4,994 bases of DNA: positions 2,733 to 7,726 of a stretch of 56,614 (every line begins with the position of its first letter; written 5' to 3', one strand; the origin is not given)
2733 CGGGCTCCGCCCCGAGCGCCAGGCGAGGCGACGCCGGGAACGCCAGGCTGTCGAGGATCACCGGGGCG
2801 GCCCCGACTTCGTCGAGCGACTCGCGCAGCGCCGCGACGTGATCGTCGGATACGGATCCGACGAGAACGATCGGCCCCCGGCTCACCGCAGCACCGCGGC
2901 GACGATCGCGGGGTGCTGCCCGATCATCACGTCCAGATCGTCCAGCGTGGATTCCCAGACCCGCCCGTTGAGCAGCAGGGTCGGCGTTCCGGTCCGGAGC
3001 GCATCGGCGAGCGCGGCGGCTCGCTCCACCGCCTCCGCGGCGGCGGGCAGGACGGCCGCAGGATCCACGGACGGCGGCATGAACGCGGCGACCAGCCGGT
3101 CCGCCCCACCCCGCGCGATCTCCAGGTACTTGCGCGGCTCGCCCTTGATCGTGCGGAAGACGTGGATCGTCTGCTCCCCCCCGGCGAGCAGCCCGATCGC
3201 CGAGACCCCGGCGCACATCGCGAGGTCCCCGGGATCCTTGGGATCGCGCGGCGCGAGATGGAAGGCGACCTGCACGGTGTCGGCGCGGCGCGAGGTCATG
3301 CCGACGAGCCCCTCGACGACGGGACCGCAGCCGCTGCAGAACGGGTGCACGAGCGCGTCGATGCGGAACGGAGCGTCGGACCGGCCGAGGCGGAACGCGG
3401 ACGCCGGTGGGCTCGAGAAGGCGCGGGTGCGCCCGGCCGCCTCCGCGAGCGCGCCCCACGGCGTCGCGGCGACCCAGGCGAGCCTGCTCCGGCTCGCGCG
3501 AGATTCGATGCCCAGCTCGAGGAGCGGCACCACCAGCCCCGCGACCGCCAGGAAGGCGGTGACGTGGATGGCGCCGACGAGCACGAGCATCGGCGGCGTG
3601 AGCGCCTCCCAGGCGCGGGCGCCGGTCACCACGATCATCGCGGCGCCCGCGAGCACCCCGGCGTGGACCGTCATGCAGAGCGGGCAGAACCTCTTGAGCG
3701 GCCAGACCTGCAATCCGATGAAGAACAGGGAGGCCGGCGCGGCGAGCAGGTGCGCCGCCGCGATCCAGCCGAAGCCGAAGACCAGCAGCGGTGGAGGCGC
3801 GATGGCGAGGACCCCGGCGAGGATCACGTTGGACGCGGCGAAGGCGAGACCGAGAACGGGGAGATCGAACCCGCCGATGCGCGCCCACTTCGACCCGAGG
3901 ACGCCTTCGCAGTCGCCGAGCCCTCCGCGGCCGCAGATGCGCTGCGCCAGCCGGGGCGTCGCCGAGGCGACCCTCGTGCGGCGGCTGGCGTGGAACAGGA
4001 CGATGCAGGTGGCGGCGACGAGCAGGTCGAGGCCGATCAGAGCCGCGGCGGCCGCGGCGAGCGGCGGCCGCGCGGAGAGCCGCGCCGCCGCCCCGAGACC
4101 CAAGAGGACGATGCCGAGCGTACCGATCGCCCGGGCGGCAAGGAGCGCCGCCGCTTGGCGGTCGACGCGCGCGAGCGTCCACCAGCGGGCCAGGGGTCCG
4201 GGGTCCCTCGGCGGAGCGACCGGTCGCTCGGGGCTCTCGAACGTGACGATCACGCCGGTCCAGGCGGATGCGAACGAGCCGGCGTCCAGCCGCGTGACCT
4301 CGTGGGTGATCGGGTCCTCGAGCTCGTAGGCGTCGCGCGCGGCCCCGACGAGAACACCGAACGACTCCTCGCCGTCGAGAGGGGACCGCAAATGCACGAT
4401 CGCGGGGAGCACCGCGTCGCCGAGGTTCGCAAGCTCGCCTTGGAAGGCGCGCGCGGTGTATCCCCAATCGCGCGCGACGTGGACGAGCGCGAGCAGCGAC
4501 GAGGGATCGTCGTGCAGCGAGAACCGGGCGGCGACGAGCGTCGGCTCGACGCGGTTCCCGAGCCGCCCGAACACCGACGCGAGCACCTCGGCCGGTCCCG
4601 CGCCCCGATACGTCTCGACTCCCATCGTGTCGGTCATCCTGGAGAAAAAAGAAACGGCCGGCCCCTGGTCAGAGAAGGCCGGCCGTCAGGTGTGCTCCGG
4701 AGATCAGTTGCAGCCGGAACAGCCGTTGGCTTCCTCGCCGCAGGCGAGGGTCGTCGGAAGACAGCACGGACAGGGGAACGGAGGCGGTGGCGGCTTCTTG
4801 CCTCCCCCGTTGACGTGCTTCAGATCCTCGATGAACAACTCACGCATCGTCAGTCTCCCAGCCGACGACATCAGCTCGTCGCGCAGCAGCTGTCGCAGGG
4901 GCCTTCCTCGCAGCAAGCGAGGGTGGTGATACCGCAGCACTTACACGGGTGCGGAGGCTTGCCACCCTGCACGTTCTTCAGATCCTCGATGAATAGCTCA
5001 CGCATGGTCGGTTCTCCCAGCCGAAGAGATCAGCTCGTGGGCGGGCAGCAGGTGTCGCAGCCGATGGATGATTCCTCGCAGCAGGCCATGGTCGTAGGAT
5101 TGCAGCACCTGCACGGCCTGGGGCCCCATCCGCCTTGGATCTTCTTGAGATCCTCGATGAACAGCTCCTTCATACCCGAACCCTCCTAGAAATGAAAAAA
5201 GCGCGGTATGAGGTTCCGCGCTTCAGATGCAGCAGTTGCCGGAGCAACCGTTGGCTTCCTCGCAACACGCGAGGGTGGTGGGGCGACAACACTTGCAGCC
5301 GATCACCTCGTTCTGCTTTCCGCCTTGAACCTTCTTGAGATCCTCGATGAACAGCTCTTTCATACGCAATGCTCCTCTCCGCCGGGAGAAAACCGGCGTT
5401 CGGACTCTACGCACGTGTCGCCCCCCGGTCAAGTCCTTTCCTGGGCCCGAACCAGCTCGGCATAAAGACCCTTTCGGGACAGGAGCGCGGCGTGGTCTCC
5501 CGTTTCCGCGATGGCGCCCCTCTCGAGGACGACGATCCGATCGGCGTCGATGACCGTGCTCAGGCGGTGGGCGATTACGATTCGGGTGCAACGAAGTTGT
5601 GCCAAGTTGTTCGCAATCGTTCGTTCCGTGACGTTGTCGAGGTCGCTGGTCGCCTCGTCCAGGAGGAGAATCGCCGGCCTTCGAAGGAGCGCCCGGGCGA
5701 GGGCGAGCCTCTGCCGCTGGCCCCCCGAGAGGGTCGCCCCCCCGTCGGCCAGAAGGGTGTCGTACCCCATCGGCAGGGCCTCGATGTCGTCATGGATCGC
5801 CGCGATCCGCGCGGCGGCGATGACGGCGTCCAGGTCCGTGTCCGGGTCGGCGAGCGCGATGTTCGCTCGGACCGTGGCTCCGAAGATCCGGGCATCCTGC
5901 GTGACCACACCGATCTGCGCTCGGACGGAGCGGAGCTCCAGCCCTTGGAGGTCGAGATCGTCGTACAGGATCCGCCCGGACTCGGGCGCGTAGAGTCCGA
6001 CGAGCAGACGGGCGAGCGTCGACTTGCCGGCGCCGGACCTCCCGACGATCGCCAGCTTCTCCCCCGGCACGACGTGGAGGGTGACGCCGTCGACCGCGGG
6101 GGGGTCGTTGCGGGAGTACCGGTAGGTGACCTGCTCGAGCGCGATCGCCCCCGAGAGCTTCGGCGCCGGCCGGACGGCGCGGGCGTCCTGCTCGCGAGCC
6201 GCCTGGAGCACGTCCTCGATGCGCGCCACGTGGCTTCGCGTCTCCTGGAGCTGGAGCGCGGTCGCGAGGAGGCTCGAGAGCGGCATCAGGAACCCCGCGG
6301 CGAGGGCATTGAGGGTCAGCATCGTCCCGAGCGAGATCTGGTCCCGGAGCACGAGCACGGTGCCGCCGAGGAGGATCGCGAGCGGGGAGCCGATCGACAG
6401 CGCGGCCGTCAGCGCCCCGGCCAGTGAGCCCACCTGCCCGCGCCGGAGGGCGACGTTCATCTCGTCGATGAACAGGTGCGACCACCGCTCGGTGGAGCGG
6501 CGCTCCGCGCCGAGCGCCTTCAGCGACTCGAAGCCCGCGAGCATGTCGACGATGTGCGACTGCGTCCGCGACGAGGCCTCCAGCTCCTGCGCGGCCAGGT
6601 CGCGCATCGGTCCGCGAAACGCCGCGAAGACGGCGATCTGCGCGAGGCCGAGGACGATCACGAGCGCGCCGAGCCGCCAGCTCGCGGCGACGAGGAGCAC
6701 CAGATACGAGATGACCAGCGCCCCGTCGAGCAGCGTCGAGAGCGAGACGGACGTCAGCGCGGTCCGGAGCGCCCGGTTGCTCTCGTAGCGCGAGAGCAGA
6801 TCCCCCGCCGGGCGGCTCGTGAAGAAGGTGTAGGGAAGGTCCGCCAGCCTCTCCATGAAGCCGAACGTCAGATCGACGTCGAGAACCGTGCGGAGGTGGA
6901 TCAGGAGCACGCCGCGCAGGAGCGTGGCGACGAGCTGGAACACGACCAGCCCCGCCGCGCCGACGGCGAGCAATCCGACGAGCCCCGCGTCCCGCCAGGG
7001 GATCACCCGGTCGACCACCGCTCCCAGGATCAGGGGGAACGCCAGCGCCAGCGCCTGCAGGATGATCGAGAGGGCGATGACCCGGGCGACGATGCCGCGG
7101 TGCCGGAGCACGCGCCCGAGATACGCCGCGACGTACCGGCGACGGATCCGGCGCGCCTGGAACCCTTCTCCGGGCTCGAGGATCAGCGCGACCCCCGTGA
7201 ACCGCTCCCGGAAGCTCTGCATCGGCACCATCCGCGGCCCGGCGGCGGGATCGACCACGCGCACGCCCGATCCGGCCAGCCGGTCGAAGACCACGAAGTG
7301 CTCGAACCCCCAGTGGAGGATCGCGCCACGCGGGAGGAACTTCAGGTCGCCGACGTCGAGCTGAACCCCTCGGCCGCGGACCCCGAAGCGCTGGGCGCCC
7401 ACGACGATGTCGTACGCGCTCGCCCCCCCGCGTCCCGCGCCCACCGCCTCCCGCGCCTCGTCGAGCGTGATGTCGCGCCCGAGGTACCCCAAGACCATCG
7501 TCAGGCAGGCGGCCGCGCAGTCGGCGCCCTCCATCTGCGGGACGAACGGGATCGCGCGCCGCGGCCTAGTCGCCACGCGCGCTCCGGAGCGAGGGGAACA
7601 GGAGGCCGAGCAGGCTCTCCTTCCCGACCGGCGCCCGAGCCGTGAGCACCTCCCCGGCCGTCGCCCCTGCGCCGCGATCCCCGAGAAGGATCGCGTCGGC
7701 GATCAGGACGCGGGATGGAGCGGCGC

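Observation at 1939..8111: Candidate undescribed RiPP system: Cys-rich double-glycine peptides with an MdnC-like ATP-grasp, a C39-like/VKOR/thioredoxin oxidase and a C39 ABC exporter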

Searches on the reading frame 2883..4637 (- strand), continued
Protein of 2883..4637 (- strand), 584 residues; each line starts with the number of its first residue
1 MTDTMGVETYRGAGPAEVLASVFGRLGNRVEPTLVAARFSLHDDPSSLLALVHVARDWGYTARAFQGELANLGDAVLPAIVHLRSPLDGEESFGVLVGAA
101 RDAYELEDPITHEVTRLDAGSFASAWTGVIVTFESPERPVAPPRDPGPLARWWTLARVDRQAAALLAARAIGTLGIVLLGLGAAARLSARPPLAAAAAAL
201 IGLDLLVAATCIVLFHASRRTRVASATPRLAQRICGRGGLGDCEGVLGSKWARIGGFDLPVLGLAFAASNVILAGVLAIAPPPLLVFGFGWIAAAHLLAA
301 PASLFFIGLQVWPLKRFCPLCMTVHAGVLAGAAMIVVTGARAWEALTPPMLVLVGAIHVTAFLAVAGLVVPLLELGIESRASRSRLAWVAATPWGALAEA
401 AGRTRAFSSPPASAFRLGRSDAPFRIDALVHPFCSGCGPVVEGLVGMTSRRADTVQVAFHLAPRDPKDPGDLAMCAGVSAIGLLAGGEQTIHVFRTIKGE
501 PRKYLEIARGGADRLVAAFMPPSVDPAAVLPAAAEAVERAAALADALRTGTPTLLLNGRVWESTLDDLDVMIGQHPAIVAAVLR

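Call 77: find_encoding_contigs(protein=P0200, flank=7000, max_places=1)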
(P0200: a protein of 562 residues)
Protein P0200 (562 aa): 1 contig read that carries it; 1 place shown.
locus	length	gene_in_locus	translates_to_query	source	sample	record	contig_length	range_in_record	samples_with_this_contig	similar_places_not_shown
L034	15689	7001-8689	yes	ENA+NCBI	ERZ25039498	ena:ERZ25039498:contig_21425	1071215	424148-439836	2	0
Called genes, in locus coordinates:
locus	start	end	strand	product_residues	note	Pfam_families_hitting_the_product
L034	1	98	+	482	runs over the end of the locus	PF03109:ABC1, PF27536:UbiB_helical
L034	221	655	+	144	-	PF09723:Zn_ribbon_8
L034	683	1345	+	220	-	PF04367:DUF502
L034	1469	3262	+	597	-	PF01336:tRNA_anti-codon, PF00152:tRNA-synt_2, PF02938:GAD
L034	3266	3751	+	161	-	PF00293:NUDIX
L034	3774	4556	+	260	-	PF03372:Exo_endo_phos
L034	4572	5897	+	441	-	PF13091:PLDc_2, PF00614:PLDc (weak), PF13091:PLDc_2, PF00614:PLDc (weak)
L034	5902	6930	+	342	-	-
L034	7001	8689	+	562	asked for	PF03412:Peptidase_C39, PF07884:VKOR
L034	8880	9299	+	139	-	PF00582:Usp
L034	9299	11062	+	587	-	PF04675:DNA_ligase_A_N, PF01068:DNA_ligase_A_M, PF04679:DNA_ligase_A_C (weak)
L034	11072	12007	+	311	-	PF03331:LpxC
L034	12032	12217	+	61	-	-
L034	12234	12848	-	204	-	PF05728:UPF0227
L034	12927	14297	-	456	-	PF01225:Mur_ligase, PF08245:Mur_ligase_M, PF02875:Mur_ligase_C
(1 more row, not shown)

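Call 78: find_encoding_contigs(protein=P0213, flank=7000, max_places=1)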
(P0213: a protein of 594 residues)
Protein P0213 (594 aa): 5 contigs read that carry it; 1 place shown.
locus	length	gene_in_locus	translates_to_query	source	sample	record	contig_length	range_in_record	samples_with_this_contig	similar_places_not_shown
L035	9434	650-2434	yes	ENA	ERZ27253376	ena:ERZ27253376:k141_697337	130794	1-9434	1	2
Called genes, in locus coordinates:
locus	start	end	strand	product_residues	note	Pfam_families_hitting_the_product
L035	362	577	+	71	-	-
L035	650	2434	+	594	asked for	PF03412:Peptidase_C39, PF07884:VKOR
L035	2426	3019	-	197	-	-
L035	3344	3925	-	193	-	PF08843:AbiEii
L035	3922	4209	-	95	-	-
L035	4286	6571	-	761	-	PF13249:SQHop_cyclase_N (faint), PF13243:SQHop_cyclase_C (faint), PF13709:DUF4159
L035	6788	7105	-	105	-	PF00216:Bac_DNA_binding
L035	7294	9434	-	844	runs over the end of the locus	PF13671:AAA_33, PF00149:Metallophos, PF16542:PNKP_ligase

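Call 79: find_encoding_contigs(protein=P0158, flank=7000, max_places=1)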
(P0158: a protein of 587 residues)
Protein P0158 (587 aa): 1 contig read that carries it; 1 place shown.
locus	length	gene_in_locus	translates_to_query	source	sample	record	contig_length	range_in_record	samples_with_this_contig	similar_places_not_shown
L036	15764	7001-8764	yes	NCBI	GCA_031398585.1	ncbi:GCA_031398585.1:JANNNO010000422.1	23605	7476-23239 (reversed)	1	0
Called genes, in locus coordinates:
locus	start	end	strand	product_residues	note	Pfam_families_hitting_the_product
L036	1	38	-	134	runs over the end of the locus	?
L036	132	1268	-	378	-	PF01704:UDPGP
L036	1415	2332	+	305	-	PF02678:Pirin, PF05726:Pirin_C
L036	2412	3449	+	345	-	-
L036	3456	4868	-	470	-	PF03629:SASA (faint)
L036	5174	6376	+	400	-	PF13103:TonB_2 (weak), PF03544:TonB_C (faint)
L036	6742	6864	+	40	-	-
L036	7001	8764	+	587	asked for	PF03412:Peptidase_C39, PF07884:VKOR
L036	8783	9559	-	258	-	PF00561:Abhydrolase_1, PF12146:Hydrolase_4, PF12697:Abhydrolase_6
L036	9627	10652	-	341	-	PF00762:Ferrochelatase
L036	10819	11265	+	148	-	PF04134:DCC1-like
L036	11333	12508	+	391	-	PF00756:Esterase (weak), PF00326:Peptidase_S9 (weak)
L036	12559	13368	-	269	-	PF00005:ABC_tran, PF02463:SMC_N (faint), PF13304:AAA_21 (faint)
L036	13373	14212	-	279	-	PF00528:BPD_transp_1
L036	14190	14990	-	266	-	PF00528:BPD_transp_1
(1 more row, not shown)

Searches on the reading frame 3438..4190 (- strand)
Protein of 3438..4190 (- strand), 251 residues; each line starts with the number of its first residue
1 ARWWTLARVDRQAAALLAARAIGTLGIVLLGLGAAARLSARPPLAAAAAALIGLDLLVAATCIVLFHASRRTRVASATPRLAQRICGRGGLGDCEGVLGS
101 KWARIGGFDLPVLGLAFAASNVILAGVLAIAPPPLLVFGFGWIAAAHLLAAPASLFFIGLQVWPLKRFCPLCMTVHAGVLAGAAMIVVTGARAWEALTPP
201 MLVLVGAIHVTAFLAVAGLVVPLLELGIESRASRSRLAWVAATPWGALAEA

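Call 44: search_solved_structures(query=window:3438-4190:-, max_evalue=10, show_alignments=3)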
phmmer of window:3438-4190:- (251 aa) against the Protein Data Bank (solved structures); distinct sequences matched with E-value up to 10: 5.
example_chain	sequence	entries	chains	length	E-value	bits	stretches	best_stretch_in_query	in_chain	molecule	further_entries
7n6g_0A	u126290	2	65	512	0.21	14.3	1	71-152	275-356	PF16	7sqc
2zxe_G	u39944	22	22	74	0.24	14.2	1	44-91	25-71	Phospholemman-like protein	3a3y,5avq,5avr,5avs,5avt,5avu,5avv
7xk3_D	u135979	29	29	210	0.37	13.5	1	130-170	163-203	Na(+)-translocating NADH-quinone reductase subunit D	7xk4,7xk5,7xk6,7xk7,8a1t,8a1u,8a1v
7wyu_G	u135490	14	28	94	0.39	13.5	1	44-90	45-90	FXYD domain-containing ion transport regulator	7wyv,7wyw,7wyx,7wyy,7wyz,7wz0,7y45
6wv3_A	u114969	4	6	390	3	10.6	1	58-177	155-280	Vitamin K epoxide reductase, termini restrained by green fluorescent protein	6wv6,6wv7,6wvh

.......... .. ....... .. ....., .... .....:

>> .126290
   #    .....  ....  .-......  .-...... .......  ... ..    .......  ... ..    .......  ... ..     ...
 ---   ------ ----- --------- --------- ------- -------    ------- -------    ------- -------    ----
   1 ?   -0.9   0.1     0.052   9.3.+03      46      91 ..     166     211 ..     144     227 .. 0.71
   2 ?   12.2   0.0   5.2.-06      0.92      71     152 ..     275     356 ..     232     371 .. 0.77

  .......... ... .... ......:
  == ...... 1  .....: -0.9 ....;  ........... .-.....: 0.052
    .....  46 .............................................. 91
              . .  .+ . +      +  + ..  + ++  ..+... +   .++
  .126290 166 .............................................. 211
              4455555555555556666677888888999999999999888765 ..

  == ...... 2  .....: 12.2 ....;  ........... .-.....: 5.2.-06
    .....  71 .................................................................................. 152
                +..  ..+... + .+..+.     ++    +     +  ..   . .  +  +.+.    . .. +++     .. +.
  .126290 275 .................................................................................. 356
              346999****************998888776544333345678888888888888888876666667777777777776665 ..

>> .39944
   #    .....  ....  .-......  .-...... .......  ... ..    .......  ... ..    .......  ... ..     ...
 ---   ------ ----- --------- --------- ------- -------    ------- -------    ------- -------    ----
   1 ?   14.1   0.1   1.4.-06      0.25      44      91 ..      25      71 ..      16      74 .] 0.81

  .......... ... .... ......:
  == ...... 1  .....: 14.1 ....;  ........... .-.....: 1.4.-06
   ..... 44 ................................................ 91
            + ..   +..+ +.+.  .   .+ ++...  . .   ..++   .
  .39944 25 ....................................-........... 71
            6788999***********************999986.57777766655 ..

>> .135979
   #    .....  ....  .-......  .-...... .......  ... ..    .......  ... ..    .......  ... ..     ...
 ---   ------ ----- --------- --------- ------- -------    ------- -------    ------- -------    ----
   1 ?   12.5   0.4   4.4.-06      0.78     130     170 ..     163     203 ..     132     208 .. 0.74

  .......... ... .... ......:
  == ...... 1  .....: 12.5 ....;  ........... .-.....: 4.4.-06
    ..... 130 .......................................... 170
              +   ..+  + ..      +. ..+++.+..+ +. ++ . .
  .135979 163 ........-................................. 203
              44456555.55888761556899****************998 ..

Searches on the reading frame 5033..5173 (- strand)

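Call 4: search_protein_families(library=ncbifam, proteins=[window:5033-5173:-], max_evalue=1)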
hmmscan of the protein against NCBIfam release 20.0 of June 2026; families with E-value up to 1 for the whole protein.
seq(47 aa): 1 family
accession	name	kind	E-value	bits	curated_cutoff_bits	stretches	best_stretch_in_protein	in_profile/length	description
TIGR03949.1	bact_IIb_cerein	subfamily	0.085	12.7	21.5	1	2-18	2-18/45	class IIb bacteriocin, lactobin A/cerein 7B family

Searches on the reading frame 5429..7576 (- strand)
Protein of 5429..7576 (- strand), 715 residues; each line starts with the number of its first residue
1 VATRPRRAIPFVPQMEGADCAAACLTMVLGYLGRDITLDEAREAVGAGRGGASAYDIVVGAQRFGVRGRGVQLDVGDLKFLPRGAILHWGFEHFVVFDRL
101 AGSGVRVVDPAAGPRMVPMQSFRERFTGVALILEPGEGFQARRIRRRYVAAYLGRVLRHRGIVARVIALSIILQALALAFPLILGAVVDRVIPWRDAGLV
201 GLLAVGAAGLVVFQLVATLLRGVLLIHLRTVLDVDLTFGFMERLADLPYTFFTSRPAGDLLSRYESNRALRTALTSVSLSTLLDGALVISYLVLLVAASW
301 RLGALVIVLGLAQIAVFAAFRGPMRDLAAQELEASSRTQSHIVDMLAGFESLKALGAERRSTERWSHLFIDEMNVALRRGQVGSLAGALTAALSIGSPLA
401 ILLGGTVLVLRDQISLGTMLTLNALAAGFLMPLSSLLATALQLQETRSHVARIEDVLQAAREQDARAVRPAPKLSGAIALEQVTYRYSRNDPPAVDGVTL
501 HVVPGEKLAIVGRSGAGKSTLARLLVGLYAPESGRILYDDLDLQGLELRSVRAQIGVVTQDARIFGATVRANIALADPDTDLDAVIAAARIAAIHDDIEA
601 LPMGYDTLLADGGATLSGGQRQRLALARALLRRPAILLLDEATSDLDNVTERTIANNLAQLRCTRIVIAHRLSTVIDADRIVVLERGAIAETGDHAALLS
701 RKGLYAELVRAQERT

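Call 3: search_protein_families(library=pfam, proteins=[window:5429-7576:-], max_evalue=0.01)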
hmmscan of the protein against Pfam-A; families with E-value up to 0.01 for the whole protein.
window:5429-7576:- (715 aa): 5 families
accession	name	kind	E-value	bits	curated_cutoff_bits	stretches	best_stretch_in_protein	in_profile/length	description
PF00005.33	ABC_tran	-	1.3e-33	117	25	1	496-644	2-137/137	ABC transporter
PF00664.28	ABC_membrane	-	8.5e-33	114.6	28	1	166-433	4-274/274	ABC transporter transmembrane region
PF03412.21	Peptidase_C39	-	1.9e-27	96.1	22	1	10-136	3-131/133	Peptidase C39 family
PF02463.25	SMC_N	-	3.6e-06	27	40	1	615-683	136-210/220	RecF/RecN/SMC N terminal domain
PF13401.12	AAA_22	-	0.0041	17.9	27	0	508-555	8-54/130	AAA domain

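Call 4: search_protein_families(library=ncbifam, proteins=[window:5429-7576:-], max_evalue=1)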
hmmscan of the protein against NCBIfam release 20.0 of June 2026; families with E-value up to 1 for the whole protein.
window:5429-7576:- (715 aa): 195 families (the best 25 are shown)
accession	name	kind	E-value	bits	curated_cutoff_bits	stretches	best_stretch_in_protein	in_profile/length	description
TIGR03796.1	NHLM_micro_ABC1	equivalog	3e-171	571.2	853.3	1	9-710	2-710/710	NHLP family bacteriocin export ABC transporter peptidase/permease/ATPase subunit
TIGR03797.1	NHLM_micro_ABC2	equivalog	6.6e-137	457.8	709.4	1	105-712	84-685/686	NHLP bacteriocin export ABC transporter permease/ATPase subunit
TIGR01846.1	type_I_sec_HlyB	subfamily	5.9e-132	441.3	725.55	1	24-712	4-692/694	type I secretion system permease/ATPase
TIGR01193.1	bacteriocin_ABC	subfamily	2.7e-121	406.3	523.85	1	14-710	1-707/708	peptide cleavage/export ABC transporter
TIGR03375.1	type_I_sec_LssB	subfamily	3.3e-117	392.5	693.1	1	22-700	4-690/696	type I secretion system permease/ATPase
TIGR02203.1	MsbA_lipidA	equivalog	1.1e-96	324.6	602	1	162-713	16-570/572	lipid A export permease/ATP-binding protein MsbA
TIGR02204.1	MsbA_rel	hypoth_equivalog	5e-92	309.4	780.4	1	155-712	12-575/576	ABC transporter, permease/ATP-binding protein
NF045513.1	HepA_fam_ABC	equivalog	5.4e-90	302.5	725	1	230-706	124-603/610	heterocyst formation ABC transporter subunit HepA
TIGR01842.1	type_I_sec_PrtD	subfamily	5.1e-86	289.4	510.15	1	160-699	5-541/544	type I secretion system permease/ATPase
NF008381.0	PRK11176.1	equivalog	1.4e-85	287.9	867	1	162-712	27-579/582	lipid A ABC transporter ATP-binding protein/permease MsbA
NF010178.0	PRK13657.1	equivalog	3.9e-81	273.2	733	1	158-712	16-570/588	glucan ABC transporter ATP-binding protein/ permease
NF052233.1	CphA_assoc_ABC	equivalog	4.8e-80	269.9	880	1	172-714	195-745/766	cyanophycin metabolism-associated ABC transporter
TIGR00958.1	3a01208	subfamily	1.2e-77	261.8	874.6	1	242-709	242-711/711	antigen peptide transporter 2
NF008055.0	PRK10789.1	equivalog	1.6e-70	238.2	845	1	166-712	21-571/590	SmdA family multidrug ABC transporter permease/ATP-binding protein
TIGR01192.1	chvA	subfamily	1.4e-64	218.7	585.4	1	157-711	15-569/585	glucan export ABC transporter ATP-binding protein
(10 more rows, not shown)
